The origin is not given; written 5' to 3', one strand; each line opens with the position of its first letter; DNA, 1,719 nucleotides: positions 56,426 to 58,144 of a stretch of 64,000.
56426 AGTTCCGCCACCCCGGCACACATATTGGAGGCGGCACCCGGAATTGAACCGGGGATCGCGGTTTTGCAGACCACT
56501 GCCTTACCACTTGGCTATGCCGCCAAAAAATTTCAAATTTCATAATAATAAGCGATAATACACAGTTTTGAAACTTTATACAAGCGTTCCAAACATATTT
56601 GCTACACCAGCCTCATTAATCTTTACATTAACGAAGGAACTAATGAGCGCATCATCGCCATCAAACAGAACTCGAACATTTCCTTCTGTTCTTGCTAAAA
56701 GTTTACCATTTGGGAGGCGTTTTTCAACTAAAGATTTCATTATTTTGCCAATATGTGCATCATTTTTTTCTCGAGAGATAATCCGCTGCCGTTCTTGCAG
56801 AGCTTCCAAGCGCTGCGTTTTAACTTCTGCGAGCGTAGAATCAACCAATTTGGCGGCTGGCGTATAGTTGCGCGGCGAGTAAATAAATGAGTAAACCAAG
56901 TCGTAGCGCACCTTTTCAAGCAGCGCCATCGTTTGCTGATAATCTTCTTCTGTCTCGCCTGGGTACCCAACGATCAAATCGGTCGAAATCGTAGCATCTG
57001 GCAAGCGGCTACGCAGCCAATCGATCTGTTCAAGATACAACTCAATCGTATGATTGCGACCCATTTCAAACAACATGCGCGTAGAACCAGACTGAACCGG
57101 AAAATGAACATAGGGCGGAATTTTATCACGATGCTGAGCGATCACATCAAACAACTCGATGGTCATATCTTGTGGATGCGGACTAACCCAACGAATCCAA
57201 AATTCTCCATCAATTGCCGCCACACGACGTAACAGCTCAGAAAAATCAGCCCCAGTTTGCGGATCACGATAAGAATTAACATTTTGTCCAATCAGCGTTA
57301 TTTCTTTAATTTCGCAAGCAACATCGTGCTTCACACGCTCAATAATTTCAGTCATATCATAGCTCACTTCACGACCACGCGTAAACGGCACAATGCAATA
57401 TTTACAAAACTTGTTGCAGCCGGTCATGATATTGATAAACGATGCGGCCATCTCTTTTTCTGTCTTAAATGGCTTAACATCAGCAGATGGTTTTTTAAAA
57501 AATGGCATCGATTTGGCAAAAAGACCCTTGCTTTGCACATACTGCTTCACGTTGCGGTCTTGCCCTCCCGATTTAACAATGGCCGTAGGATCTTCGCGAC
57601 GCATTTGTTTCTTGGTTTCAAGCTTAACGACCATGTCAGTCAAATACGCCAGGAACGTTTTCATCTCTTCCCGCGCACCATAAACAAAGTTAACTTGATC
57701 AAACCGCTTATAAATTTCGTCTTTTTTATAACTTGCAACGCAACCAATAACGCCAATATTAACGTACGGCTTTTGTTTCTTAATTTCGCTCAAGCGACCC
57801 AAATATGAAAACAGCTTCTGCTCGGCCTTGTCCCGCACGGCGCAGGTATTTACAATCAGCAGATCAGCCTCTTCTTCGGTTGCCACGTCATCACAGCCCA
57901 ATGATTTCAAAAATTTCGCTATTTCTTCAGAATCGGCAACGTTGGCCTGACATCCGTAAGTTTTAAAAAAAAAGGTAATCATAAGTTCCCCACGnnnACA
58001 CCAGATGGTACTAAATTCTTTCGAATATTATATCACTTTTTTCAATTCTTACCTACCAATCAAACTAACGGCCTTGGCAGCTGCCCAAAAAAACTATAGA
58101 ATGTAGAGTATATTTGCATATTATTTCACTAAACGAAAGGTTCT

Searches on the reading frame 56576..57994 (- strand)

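Call 35: search_protein_families(library=pfam, proteins=[window:56576-57994:-], max_evalue=0.00001)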
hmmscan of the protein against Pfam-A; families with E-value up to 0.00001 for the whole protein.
window:56576-57994:- (472 aa): 2 families
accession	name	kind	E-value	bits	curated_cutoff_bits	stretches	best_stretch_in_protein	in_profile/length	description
PF00919.26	UPF0004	-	4.3e-28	97.7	27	1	8-106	2-98/98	Uncharacterized protein family UPF0004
PF04055.27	Radical_SAM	-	2.1e-24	87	29.5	1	187-359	1-166/166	Radical SAM superfamily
